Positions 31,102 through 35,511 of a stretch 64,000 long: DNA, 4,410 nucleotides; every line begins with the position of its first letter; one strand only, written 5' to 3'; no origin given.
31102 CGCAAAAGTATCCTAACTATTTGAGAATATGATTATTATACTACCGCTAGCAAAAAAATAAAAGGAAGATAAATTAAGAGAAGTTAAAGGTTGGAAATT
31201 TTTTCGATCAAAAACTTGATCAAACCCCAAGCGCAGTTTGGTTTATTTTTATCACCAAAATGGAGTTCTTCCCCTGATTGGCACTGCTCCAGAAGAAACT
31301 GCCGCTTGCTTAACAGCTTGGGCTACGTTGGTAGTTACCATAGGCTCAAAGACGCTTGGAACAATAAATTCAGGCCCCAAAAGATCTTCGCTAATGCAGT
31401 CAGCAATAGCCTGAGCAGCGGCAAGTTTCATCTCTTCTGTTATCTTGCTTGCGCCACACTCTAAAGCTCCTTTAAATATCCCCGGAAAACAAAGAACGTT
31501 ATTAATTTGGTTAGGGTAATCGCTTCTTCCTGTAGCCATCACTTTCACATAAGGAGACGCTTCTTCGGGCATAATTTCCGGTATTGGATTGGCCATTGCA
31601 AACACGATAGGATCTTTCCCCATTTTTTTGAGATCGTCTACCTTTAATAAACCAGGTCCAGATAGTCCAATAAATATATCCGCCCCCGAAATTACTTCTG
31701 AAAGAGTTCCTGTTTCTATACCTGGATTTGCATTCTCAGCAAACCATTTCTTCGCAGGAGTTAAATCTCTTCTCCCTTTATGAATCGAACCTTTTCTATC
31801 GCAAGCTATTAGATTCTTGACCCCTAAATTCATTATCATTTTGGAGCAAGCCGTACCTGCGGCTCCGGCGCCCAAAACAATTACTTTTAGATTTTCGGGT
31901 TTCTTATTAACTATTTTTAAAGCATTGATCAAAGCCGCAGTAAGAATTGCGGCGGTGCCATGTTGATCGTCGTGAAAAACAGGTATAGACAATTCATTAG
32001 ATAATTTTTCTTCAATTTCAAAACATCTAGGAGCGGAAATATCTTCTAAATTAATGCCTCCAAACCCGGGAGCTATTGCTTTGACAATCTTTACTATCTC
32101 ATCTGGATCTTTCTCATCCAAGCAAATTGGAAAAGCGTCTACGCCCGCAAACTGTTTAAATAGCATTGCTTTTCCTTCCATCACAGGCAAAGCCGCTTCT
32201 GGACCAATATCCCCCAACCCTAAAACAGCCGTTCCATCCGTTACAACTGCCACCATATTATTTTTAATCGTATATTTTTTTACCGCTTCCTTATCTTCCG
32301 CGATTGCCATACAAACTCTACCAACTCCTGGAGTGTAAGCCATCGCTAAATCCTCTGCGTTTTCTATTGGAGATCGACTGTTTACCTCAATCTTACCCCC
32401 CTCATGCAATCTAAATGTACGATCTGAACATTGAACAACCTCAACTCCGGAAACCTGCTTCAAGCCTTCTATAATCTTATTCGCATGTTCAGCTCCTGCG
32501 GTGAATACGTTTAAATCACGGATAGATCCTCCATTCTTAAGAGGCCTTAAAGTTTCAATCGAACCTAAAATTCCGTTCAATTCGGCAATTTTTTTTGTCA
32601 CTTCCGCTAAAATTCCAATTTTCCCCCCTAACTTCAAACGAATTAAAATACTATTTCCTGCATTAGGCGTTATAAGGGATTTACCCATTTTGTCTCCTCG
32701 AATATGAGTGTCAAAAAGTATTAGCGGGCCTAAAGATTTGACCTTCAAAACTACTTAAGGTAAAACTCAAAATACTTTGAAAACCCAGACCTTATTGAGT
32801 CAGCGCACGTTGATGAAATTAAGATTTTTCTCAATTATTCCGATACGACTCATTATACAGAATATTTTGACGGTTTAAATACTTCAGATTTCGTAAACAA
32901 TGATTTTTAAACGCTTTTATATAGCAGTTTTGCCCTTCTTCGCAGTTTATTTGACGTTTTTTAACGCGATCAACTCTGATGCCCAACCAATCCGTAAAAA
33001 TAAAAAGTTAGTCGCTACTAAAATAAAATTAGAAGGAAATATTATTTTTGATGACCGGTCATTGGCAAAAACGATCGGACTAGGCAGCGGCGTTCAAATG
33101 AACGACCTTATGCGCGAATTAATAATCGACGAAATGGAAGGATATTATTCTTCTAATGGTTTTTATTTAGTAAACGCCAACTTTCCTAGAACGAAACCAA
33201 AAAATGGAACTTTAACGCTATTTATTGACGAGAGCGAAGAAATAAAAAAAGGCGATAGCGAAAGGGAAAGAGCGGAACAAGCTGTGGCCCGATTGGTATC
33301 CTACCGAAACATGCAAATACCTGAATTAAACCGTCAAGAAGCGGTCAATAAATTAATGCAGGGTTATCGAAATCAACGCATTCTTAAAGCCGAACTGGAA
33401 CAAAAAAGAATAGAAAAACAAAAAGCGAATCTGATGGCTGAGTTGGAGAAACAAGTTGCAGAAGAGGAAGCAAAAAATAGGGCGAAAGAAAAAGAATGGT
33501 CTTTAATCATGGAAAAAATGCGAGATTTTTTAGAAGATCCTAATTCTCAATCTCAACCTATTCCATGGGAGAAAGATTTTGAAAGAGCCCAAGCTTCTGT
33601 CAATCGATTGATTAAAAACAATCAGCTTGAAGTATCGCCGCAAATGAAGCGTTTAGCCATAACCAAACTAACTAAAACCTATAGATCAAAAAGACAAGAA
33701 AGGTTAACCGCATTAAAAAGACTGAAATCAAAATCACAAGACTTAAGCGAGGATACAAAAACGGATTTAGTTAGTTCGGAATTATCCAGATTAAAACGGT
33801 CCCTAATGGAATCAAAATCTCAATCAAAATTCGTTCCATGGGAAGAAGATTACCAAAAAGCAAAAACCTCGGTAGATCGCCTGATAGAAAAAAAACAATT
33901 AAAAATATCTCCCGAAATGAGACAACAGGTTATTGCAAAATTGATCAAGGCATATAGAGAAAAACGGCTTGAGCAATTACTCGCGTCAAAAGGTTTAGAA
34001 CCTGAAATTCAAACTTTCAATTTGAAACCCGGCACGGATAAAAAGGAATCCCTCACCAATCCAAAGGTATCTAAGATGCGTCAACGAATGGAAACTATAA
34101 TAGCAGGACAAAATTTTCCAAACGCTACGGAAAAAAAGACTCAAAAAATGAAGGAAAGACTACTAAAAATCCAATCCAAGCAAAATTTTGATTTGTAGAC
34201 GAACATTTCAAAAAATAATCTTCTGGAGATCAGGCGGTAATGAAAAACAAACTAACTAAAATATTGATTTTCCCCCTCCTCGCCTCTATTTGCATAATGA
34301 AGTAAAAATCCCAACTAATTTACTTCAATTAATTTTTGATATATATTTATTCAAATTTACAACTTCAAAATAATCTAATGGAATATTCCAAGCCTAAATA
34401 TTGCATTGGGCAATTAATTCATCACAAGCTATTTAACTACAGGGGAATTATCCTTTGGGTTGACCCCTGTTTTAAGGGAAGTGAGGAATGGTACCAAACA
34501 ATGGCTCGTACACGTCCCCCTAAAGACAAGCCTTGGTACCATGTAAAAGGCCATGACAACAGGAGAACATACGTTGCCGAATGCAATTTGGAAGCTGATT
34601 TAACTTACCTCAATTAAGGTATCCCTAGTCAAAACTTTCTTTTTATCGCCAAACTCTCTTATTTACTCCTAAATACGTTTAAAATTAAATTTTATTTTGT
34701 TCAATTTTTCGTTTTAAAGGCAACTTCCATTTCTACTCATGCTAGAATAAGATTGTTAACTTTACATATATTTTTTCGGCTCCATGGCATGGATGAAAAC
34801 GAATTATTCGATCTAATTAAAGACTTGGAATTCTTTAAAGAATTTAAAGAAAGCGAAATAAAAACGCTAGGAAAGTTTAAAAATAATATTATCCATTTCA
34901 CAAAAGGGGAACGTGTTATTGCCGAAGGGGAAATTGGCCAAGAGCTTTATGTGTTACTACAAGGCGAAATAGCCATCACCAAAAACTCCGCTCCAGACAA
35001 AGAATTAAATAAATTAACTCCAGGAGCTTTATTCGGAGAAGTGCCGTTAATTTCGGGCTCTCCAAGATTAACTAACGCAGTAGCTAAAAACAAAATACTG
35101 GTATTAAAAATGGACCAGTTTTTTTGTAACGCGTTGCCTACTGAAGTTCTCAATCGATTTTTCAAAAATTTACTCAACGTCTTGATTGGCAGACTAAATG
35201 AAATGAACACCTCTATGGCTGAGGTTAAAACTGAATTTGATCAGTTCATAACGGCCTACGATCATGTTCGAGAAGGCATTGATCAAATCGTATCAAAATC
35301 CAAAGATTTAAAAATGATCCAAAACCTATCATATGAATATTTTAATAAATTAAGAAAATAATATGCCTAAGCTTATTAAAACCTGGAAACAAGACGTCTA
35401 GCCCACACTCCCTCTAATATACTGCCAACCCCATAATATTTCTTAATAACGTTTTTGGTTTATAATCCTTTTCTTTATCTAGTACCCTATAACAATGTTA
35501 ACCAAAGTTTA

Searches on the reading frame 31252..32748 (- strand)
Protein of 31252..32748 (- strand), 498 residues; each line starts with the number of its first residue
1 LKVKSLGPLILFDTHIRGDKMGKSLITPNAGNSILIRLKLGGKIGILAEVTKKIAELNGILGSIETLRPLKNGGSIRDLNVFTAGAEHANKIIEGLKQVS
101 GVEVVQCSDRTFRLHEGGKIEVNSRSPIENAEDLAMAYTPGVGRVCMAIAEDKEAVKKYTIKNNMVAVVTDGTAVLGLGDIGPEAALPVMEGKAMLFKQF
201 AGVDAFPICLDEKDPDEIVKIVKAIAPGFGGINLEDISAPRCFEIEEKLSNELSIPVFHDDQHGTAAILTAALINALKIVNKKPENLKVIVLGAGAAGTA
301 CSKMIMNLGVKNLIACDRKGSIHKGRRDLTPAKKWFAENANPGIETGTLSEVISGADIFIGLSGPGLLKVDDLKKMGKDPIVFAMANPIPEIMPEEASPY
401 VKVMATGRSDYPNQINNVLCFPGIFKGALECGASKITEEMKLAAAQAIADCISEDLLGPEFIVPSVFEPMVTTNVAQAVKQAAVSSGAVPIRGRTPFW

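Call 72: search_protein_families(library=pfam, proteins=[window:31252-32748:-], max_evalue=0.00001)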
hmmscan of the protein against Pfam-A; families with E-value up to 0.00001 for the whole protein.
window:31252-32748:- (498 aa): 2 families
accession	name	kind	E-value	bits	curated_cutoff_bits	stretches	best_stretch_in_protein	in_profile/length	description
PF00390.24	malic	-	3.5e-34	118.6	23.1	1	118-249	2-181/182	Malic enzyme, N-terminal domain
PF03949.21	Malic_M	-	1.1e-26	94.2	23.5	1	264-483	3-257/258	Malic enzyme, NAD binding domain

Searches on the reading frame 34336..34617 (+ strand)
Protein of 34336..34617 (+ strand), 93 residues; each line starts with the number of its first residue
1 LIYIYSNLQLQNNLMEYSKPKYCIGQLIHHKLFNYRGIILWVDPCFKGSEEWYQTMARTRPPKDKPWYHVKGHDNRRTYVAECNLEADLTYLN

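Call 8: search_protein_families(library=pfam, proteins=[window:34336-34617:+], max_evalue=0.01)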
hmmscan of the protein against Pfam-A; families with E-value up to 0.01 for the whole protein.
window:34336-34617:+ (93 aa): 1 family
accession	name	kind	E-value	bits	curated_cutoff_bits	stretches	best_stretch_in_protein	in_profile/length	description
PF08755.16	YccV-like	-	2.8e-18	66.5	22.8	1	21-88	2-79/101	Hemimethylated DNA-binding protein YccV like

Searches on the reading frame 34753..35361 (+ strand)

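Call 8: search_protein_families(library=pfam, proteins=[window:34753-35361:+], max_evalue=0.01)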
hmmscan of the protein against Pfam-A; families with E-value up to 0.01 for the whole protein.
window:34753-35361:+ (202 aa): 1 family
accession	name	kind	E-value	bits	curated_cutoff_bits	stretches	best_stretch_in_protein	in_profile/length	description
PF00027.35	cNMP_binding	-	1.3e-15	57.6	27.5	1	47-121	2-78/89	Cyclic nucleotide-binding domain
